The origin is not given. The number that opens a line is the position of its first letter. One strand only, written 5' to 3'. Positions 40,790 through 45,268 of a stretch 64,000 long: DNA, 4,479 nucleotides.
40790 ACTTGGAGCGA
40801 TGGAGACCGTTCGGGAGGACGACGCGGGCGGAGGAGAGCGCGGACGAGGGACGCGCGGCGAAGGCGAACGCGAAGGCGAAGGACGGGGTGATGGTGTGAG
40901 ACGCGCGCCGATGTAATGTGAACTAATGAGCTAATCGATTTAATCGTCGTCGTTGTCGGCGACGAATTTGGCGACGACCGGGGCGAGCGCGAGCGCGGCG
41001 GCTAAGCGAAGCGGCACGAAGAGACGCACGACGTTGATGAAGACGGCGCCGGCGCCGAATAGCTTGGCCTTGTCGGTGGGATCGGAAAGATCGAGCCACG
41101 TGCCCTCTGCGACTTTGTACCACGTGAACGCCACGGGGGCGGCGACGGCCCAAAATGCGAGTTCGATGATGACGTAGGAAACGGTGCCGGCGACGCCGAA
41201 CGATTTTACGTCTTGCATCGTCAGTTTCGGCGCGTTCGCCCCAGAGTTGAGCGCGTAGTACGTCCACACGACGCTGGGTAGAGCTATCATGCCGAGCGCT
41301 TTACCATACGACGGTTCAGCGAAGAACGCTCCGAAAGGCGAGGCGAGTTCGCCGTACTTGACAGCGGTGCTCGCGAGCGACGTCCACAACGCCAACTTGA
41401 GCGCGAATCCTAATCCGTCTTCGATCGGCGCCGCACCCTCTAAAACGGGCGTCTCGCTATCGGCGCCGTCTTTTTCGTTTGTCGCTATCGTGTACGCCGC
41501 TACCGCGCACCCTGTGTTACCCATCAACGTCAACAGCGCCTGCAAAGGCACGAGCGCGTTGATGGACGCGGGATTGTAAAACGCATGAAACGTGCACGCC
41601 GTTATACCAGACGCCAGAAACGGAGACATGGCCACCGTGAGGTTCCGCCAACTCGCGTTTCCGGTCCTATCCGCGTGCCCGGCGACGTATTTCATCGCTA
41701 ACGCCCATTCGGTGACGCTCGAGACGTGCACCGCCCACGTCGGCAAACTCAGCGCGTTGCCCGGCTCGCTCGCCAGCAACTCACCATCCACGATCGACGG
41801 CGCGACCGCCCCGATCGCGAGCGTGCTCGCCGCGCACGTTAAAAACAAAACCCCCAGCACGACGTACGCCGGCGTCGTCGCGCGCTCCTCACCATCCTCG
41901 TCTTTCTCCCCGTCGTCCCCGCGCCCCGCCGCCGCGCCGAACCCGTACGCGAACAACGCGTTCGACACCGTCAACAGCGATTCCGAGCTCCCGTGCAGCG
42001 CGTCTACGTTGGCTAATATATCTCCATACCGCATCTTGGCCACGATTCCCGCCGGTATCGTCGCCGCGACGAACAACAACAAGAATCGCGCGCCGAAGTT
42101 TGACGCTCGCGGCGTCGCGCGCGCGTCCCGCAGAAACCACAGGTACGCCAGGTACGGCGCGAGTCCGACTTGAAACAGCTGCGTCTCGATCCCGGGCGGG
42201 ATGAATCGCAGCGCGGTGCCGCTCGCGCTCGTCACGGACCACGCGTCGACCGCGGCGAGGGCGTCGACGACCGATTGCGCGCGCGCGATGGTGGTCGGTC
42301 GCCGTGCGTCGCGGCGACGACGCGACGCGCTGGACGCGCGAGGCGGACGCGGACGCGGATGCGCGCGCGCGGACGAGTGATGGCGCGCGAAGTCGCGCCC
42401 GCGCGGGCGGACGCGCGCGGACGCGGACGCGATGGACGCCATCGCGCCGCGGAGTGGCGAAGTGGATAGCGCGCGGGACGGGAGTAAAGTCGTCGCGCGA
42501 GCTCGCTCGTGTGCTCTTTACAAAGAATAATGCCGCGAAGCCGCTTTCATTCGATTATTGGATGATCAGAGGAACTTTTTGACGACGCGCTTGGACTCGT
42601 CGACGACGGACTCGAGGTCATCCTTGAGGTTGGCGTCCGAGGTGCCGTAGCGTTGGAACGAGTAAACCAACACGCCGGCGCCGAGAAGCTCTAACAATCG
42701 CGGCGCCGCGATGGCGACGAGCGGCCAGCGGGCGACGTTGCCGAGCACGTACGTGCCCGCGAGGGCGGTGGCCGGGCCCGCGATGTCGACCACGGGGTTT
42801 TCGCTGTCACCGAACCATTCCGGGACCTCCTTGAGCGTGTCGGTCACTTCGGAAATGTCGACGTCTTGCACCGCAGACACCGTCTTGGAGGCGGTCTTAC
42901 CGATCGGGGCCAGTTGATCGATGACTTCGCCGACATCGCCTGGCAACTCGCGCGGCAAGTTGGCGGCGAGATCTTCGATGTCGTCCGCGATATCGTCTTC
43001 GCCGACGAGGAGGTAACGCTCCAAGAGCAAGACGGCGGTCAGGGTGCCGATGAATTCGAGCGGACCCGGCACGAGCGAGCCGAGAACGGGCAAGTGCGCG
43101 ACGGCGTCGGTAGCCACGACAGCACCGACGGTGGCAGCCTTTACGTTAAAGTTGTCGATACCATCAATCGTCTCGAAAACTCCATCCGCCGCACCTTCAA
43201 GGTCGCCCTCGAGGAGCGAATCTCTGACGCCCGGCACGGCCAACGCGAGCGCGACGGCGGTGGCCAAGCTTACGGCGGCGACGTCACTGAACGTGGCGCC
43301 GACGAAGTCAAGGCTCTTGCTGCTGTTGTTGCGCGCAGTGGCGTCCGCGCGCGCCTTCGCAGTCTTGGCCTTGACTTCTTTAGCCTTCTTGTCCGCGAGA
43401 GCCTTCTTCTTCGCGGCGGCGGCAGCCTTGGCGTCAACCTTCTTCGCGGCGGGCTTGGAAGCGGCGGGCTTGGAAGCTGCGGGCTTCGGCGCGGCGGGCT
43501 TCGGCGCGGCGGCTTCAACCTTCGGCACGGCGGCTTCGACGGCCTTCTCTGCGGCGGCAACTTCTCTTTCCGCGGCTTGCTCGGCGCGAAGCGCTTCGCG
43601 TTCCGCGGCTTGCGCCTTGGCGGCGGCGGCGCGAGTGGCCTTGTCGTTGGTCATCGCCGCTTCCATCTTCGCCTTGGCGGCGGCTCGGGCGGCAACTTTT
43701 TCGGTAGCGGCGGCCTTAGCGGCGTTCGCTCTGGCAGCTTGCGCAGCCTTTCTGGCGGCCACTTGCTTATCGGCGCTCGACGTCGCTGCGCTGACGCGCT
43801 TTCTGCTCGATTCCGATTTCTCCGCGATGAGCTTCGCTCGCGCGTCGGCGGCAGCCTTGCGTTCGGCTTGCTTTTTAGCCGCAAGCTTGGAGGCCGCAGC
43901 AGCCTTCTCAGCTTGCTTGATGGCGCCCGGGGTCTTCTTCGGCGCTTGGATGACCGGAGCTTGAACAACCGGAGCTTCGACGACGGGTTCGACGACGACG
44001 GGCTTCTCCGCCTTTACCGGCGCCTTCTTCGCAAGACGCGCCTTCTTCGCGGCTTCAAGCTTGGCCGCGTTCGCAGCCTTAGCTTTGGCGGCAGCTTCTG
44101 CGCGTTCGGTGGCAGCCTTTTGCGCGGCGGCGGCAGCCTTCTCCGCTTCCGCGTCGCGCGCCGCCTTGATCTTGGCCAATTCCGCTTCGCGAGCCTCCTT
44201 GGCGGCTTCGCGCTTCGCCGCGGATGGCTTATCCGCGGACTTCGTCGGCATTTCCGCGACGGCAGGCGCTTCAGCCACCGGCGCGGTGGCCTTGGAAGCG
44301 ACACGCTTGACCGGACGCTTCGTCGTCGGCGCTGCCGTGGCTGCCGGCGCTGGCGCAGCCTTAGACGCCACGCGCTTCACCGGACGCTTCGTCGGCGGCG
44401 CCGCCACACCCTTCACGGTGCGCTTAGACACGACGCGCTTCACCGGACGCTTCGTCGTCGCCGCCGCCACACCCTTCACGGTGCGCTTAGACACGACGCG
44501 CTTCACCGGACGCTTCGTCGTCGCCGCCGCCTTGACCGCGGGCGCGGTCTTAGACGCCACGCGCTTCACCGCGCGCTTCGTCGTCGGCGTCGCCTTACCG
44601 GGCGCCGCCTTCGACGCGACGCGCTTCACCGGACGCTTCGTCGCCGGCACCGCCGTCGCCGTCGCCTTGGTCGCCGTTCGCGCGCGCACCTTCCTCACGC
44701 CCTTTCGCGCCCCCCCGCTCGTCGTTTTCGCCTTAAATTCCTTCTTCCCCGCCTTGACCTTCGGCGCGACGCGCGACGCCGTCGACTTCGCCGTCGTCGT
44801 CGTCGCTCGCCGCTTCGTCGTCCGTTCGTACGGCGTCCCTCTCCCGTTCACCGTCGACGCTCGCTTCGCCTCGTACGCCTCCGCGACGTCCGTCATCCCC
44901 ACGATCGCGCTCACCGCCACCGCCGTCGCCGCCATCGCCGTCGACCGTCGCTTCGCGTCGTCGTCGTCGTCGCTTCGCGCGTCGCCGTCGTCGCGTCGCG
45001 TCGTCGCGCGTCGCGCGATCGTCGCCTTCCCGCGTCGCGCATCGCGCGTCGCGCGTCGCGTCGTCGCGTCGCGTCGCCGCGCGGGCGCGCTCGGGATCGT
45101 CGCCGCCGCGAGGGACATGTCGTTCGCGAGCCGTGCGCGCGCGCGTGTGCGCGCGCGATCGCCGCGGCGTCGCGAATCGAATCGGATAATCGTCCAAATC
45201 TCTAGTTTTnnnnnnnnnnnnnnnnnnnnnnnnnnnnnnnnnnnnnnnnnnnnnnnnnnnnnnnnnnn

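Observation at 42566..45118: CAAD/CURT1-like membrane domain fused to ~450 aa of histone-H1-like basic tandem repeats and an A/K/E-rich coil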

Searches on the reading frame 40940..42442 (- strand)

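Call 3: search_protein_families(library=pfam, proteins=[window:40940-42442:-], max_evalue=10)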
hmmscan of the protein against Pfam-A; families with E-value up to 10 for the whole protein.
window:40940-42442:- (500 aa): 2 families
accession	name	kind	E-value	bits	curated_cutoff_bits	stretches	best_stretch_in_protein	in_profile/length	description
PF10693.14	DUF2499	-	1.8e-32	111.9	22.1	1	230-317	1-88/89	Protein of unknown function (DUF2499)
PF12159.13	DUF3593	-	3.4e-31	107.6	25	1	87-170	2-85/88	Protein of unknown function (DUF3593)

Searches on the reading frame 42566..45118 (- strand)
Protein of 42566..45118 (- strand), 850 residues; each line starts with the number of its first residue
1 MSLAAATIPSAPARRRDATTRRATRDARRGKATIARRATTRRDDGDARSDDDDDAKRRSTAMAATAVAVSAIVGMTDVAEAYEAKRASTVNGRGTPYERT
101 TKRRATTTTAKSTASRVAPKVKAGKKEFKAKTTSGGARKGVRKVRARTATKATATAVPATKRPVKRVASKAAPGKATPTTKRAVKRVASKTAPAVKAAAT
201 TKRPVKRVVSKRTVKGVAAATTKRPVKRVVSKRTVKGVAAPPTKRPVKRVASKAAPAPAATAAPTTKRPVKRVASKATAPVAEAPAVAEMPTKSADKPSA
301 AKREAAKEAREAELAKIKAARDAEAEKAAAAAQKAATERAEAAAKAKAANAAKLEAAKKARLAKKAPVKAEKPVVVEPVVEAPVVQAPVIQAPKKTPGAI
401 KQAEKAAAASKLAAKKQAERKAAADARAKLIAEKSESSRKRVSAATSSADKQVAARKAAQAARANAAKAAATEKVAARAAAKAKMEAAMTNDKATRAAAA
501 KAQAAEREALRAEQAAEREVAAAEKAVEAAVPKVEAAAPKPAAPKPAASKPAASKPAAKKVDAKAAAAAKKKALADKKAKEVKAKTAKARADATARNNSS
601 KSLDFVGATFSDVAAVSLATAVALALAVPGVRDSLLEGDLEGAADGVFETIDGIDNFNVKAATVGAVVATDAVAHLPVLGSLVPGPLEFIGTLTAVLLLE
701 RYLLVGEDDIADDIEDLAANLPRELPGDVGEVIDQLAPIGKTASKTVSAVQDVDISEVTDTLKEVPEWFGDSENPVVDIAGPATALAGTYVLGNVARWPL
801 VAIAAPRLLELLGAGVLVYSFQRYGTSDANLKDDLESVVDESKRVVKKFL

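Call 3: search_protein_families(library=pfam, proteins=[window:42566-45118:-], max_evalue=10)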
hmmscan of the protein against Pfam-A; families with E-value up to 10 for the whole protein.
window:42566-45118:- (850 aa): 0 families

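Call 4: search_solved_structures(query=window:42566-45118:-, max_evalue=1)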
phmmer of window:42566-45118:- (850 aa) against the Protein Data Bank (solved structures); distinct sequences matched with E-value up to 1: 0.

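Call 9: list_cluster_members(proteins=[window:42566-45118:-, window:40940-42442:-])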
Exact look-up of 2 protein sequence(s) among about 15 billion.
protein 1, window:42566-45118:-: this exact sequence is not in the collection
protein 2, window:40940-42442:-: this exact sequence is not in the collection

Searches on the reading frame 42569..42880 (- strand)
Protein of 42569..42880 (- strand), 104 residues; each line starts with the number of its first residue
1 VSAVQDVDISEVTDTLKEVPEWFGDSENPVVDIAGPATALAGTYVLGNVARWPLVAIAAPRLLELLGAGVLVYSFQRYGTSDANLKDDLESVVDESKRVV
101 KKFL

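Call 6: search_protein_families(library=pfam, proteins=[window:42569-42880:-], max_evalue=10)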
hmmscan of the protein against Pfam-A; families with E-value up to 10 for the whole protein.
seq(104 aa): 0 families

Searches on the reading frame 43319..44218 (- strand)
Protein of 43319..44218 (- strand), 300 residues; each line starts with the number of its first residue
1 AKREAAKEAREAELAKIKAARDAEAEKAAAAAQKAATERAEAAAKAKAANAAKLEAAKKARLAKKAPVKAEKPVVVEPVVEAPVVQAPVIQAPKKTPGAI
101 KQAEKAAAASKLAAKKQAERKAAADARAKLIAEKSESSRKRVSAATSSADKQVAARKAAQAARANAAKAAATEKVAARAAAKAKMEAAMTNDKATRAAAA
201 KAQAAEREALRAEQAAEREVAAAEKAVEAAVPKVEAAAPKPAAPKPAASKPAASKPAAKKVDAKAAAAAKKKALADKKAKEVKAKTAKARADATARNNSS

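Call 62: search_solved_structures(query=window:43319-44218:-, max_evalue=10)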
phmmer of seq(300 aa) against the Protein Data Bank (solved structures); distinct sequences matched with E-value up to 10: 0.

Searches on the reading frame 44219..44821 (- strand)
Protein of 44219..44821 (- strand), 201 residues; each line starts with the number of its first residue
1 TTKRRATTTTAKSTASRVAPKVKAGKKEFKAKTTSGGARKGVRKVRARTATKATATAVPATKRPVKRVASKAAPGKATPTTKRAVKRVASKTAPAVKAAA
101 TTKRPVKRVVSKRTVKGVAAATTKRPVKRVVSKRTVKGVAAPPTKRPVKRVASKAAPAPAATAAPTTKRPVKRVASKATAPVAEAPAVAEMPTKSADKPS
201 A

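Call 61: search_solved_structures(query=window:44219-44821:-, max_evalue=10)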
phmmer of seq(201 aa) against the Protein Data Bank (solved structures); distinct sequences matched with E-value up to 10: 0.

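Call 63: find_homologous_proteins(query=window:44219-44713:-, max_evalue=0.01)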
Query seq(165 aa): 8000 candidates shared short words with the query, none scored E <= 0.01.
